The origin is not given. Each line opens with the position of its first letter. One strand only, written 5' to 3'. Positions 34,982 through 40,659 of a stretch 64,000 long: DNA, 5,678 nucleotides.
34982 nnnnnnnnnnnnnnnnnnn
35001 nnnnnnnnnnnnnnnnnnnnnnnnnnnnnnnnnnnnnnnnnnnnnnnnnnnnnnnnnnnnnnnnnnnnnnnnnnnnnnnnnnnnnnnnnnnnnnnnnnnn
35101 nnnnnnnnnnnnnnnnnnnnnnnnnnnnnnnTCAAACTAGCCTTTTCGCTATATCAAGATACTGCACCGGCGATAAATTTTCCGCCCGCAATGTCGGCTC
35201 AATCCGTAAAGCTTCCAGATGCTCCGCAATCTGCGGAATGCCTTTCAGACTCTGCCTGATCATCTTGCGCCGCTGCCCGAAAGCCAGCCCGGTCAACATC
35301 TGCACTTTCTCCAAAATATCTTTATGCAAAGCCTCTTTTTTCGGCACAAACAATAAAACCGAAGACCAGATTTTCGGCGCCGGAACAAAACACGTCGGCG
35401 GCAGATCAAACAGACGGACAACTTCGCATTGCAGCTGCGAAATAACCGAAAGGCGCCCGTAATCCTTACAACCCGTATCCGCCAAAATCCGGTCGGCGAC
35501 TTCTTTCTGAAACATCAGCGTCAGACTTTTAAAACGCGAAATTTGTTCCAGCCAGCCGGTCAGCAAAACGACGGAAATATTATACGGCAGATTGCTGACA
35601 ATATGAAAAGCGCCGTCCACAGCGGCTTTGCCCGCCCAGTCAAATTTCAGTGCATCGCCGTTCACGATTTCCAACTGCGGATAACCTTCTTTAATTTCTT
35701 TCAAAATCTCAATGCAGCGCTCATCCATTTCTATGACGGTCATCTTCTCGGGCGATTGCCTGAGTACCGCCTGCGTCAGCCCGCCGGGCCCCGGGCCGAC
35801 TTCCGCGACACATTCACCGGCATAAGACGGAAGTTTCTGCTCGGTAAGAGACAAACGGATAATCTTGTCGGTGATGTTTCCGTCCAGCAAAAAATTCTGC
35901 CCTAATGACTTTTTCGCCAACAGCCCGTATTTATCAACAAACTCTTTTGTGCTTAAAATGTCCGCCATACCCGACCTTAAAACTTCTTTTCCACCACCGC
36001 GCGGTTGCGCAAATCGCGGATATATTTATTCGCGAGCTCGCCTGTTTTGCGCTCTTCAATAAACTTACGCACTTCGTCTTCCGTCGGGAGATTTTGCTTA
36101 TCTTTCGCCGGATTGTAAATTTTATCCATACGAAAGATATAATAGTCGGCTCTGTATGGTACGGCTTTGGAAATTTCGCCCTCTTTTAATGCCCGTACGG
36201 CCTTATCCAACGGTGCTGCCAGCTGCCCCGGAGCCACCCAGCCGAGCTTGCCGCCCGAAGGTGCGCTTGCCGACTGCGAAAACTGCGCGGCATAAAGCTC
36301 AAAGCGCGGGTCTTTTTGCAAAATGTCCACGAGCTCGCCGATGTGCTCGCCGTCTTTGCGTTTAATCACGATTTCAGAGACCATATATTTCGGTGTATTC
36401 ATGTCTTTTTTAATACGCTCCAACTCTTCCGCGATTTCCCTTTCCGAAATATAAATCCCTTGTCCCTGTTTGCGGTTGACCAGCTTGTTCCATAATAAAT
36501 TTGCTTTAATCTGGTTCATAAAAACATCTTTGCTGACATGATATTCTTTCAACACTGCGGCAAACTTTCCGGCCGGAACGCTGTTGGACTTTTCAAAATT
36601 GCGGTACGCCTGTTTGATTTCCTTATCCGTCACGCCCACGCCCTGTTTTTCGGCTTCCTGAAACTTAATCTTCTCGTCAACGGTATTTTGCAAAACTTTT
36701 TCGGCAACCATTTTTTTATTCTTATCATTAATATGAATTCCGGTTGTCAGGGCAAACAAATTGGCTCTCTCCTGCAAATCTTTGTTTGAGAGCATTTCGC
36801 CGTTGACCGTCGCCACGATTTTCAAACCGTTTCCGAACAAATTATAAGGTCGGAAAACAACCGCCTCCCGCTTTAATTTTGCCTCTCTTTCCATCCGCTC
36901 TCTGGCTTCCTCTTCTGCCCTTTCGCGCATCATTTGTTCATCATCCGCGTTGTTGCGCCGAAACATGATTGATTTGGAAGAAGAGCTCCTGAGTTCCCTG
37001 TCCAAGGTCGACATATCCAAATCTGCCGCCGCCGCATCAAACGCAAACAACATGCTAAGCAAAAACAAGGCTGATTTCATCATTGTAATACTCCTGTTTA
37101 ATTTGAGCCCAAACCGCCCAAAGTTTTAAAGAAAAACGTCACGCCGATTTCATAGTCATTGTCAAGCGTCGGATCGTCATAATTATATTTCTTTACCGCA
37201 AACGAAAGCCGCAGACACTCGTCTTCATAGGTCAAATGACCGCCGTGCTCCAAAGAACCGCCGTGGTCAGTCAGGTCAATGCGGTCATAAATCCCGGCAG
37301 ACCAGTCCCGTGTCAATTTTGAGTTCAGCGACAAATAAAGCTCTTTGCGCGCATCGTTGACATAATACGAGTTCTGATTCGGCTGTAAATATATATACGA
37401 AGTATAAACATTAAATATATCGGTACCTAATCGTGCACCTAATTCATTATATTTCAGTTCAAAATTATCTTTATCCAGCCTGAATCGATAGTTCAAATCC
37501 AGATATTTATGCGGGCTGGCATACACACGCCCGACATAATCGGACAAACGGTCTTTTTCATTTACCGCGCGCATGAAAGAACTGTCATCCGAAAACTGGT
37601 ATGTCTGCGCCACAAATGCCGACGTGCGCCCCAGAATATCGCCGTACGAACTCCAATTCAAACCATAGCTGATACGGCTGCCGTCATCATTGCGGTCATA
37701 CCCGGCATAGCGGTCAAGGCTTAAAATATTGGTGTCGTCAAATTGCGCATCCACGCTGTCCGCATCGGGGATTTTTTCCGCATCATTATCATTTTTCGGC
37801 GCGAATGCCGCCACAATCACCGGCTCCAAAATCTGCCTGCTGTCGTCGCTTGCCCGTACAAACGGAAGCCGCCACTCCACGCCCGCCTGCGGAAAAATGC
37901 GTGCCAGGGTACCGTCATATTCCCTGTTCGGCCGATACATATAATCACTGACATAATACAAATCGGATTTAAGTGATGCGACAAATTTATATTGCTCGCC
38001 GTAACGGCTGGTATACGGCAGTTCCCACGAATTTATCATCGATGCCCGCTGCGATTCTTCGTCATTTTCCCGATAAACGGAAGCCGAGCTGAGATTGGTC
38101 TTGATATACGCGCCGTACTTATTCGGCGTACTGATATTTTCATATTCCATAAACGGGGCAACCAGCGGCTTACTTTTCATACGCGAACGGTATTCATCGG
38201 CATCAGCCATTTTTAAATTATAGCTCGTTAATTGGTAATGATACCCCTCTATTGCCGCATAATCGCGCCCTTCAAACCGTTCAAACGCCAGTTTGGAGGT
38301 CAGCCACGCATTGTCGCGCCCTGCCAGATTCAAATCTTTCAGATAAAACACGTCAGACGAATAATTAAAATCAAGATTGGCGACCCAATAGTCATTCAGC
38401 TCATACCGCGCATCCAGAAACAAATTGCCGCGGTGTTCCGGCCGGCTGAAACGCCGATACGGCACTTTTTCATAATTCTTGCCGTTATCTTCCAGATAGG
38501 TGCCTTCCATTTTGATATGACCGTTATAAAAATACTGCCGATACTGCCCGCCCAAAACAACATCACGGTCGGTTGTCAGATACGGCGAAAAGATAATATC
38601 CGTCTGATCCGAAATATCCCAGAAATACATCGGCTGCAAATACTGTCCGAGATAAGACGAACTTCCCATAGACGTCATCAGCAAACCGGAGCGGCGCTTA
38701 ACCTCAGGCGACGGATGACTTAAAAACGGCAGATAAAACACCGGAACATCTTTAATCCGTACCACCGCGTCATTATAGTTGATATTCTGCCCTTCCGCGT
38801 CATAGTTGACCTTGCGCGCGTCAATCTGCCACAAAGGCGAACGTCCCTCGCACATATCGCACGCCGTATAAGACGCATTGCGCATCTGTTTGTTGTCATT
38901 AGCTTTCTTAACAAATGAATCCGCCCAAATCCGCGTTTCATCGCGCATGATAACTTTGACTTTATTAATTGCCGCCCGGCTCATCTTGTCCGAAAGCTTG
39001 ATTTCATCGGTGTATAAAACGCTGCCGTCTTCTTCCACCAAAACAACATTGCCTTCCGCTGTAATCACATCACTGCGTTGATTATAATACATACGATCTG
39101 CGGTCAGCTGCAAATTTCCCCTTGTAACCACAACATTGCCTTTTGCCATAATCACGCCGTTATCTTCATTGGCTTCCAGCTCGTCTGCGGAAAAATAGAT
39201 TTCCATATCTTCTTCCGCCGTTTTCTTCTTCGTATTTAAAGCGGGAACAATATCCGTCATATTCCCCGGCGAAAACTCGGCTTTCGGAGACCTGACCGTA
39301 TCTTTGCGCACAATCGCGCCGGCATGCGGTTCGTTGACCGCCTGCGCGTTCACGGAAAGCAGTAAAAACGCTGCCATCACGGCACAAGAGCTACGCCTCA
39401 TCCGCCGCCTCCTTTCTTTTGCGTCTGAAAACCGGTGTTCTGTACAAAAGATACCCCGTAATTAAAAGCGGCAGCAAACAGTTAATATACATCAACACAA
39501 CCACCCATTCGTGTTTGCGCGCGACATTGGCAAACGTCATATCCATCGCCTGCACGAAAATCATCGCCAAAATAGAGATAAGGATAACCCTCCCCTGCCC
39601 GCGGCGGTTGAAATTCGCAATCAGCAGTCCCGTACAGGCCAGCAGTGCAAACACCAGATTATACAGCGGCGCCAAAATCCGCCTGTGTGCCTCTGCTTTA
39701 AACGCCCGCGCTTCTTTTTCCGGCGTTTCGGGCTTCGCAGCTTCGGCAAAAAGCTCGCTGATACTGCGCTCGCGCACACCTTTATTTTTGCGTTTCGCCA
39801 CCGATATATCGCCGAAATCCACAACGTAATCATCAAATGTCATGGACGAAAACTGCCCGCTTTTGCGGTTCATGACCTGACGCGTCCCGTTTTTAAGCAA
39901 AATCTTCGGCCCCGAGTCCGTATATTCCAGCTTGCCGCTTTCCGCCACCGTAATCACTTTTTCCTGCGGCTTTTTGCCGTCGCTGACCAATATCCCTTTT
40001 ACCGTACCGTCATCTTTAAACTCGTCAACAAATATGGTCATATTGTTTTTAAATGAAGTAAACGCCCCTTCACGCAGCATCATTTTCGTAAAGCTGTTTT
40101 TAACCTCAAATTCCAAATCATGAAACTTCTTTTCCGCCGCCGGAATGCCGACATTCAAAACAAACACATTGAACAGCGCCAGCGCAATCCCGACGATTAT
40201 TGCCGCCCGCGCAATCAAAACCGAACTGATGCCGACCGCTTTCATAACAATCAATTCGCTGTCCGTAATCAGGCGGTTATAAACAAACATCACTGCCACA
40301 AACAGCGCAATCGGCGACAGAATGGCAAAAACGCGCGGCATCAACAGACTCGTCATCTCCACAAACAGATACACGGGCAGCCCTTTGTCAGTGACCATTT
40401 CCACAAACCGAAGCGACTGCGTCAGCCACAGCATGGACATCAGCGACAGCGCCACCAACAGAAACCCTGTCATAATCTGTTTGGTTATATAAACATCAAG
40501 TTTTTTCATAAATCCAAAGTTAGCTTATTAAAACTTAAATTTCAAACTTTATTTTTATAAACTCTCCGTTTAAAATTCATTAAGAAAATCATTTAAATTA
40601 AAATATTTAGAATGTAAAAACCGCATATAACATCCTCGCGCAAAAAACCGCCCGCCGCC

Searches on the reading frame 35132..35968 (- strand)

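Call 3: search_protein_families(library=pfam, proteins=[window:35132-35968:-])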
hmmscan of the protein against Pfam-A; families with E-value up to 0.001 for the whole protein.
window:35132-35968:- (278 aa): 2 families
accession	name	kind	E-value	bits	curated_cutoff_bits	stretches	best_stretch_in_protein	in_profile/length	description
PF00398.26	RrnaAD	-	6.6e-48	163.5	24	1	18-277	4-261/263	Ribosomal RNA adenine dimethylase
PF13649.12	Methyltransf_25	-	0.00024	22.2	27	1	54-122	1-70/97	Methyltransferase domain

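Call 4: search_protein_families(library=ncbifam, proteins=[window:35132-35968:-])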
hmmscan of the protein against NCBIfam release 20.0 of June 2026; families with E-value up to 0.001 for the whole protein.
window:35132-35968:- (278 aa): 21 families
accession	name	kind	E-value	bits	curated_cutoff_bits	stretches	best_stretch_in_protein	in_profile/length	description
TIGR00755.1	ksgA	equivalog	1.5e-69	234.2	171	1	18-276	3-255/256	16S rRNA (adenine(1518)-N(6)/adenine(1519)-N(6))-dimethyltransferase RsmA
NF000499.2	Erm23S_rRNA_broad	equivalog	7.2e-31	107.4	212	1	22-274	1-241/244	23S ribosomal RNA methyltransferase Erm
NF011486.0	PRK14896.1-1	equivalog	5.3e-29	101.2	450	1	14-248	18-240/284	16S ribosomal RNA methyltransferase A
NF000337.1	erm_SHROVE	exception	1.6e-17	63.7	320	1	19-242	3-212/248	ErmE/ErmH/ErmO/ErmR family 23S rRNA (adenine(2058)-N(6))-methyltransferase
NF011489.0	PRK14896.1-5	equivalog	1.8e-11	44.1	236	1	22-218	3-165/217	16S ribosomal RNA methyltransferase A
NF045543.1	erm_G_23S_MT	exception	2.5e-09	37.3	515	1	52-211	32-179/244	23S rRNA (adenine(2058)-N(6))-methyltransferase Erm(G)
NF012220.1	erm_B_23S_MT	exception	4.6e-09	36.2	525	1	23-209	8-176/245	23S rRNA (adenine(2058)-N(6))-methyltransferase Erm(B)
NF012222.1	erm_A_23S_MT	exception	1.1e-08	34.9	475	1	53-214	33-182/243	23S rRNA (adenine(2058)-N(6))-methyltransferase Erm(A)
NF042938.1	Erm55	exception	1.6e-08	33.9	525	1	19-205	8-175/270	23S rRNA (adenine(2058)-N(6))-methyltransferase Erm(55)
NF000087.1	ErmO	exception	2.7e-08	33.5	450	1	20-207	9-183/259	23S rRNA (adenine(2058)-N(6))-methyltransferase Erm(O)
NF042988.1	Erm46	exception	2.7e-08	33.4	503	1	19-166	8-139/255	23S rRNA (adenine(2058)-N(6))-methyltransferase Erm(46)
NF012223.0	erm_F_23S_MT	exception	4.9e-07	29.3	575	1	23-223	12-196/266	23S rRNA (adenine(2058)-N(6))-methyltransferase Erm(F)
NF000468.1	Erm37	exception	5.3e-07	29.8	350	1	50-207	32-168/179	23S rRNA (adenine(2058)-N(6))-methyltransferase Erm(37)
NF000411.1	Erm45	exception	1.9e-06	27.9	525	1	50-202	29-170/245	23S rRNA (adenine(2058)-N(6))-methyltransferase Erm(45)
NF000047.1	ErmV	exception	1.9e-06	27.4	500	1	20-200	9-176/259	23S rRNA (adenine(2058)-N(6))-methyltransferase Erm(V)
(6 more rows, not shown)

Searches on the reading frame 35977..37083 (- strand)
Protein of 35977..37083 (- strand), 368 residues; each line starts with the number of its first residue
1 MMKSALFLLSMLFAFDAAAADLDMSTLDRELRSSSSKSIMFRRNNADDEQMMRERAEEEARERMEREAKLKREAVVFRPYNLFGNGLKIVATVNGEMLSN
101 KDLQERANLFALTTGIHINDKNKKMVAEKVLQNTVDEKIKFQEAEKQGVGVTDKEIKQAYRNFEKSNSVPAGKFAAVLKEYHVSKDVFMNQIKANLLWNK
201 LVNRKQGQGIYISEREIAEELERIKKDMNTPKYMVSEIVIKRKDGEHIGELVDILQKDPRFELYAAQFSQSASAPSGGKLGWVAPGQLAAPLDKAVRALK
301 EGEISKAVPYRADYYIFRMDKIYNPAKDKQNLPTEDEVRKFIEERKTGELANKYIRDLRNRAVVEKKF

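Call 3: search_protein_families(library=pfam, proteins=[window:35977-37083:-])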
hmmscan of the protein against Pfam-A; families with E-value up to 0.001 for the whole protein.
window:35977-37083:- (368 aa): 6 families
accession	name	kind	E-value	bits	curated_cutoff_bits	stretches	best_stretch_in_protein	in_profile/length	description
PF13624.11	SurA_N_3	-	3.8e-13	50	27.2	1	80-201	31-161/162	SurA-like N-terminal domain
PF00639.27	Rotamase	-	1.9e-11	45.2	21.7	1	247-320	21-96/97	PPIC-type PPIASE domain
PF09312.16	SurA_N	-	2.8e-10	40.8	30.8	1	88-200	3-116/118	SurA N-terminal domain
PF13623.11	SurA_N_2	-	2.9e-09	37.4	28.5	1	82-164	35-122/145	SurA-like N-terminal domain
PF13616.12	Rotamase_3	-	2.6e-08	34.9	22.5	1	246-318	38-111/116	PPIC-type PPIASE domain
PF13145.12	Rotamase_2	-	1.5e-07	32.7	27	1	212-327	1-112/121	PPIC-type PPIASE domain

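Call 4: search_protein_families(library=ncbifam, proteins=[window:35977-37083:-])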
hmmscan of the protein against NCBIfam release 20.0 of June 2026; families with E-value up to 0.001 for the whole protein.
window:35977-37083:- (368 aa): 7 families
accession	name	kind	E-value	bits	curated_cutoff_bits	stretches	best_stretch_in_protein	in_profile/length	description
NF000809.0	PRK00059.1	equivalog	4.2e-16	59.3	303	1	89-366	37-330/336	peptidylprolyl isomerase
NF008054.0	PRK10788.1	equivalog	1.7e-12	46.9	493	2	208-346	245-381/626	peptidylprolyl isomerase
NF008038.0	PRK10770.1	equivalog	2.8e-12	46.1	394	2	254-364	314-423/431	peptidylprolyl isomerase SurA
NF002846.0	PRK03095.1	equivalog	1.1e-09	38.2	361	1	120-360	42-255/287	peptidylprolyl isomerase PrsA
NF002827.0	PRK03002.1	equivalog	6.7e-09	35.2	343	1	152-347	76-247/285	peptidylprolyl isomerase PrsA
TIGR02933.1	nifM_nitrog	equivalog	6.1e-08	32.9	168.2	1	256-322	154-220/256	nitrogen fixation protein NifM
NF003356.0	PRK04405.1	subfamily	1.6e-07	30.7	339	1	145-329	69-241/299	peptidylprolyl isomerase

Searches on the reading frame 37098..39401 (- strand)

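Call 3: search_protein_families(library=pfam, proteins=[window:37098-39401:-])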
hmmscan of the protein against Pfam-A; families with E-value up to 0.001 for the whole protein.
window:37098-39401:- (767 aa): 2 families
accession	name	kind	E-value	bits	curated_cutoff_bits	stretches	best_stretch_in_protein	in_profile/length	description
PF04453.20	LptD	-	1.4e-47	163.2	22.4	1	324-700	3-384/384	LPS transport system D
PF03968.19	LptD_N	-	3.9e-09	37.2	20.4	1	71-155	3-83/113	LptA/(LptD N-terminal domain) LPS transport protein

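Call 4: search_protein_families(library=ncbifam, proteins=[window:37098-39401:-])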
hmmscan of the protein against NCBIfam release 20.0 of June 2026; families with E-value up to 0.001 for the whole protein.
window:37098-39401:- (767 aa): 4 families
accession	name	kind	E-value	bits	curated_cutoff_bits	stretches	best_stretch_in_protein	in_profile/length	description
NF002997.0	PRK03761.1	equivalog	6.8e-37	127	683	1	54-617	36-596/783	LPS assembly protein LptD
NF003358.0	PRK04423.1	equivalog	8.3e-24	83.8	944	1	65-397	57-374/799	LPS-assembly protein LptD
TIGR03002.1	outer_YhbN_LptA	equivalog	3.9e-11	43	71.7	1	60-120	2-66/142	lipopolysaccharide transport periplasmic protein LptA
TIGR04409.1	LptC_YrbK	equivalog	0.00018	21.1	38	0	61-119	122-176/180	LPS export ABC transporter periplasmic protein LptC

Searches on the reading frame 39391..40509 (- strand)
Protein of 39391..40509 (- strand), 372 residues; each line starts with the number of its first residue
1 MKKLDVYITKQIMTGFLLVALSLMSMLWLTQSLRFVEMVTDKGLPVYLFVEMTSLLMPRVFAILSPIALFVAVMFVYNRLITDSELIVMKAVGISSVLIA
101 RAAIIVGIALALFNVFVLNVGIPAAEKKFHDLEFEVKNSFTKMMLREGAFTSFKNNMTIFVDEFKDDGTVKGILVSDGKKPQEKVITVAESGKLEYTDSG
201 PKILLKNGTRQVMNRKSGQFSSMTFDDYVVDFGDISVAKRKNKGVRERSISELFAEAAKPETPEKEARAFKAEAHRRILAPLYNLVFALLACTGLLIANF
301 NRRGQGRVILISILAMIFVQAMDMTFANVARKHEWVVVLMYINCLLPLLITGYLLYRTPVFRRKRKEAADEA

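Call 74: search_protein_families(library=pfam, proteins=[window:39391-40509:-], max_evalue=0.01)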
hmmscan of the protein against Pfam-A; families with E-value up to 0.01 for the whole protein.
window:39391-40509:- (372 aa): 1 family
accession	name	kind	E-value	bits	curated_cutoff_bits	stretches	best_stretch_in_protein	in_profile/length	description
PF03739.19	LptF_LptG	-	2.7e-68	231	27.9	1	7-357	2-353/353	Lipopolysaccharide export system permease LptF/LptG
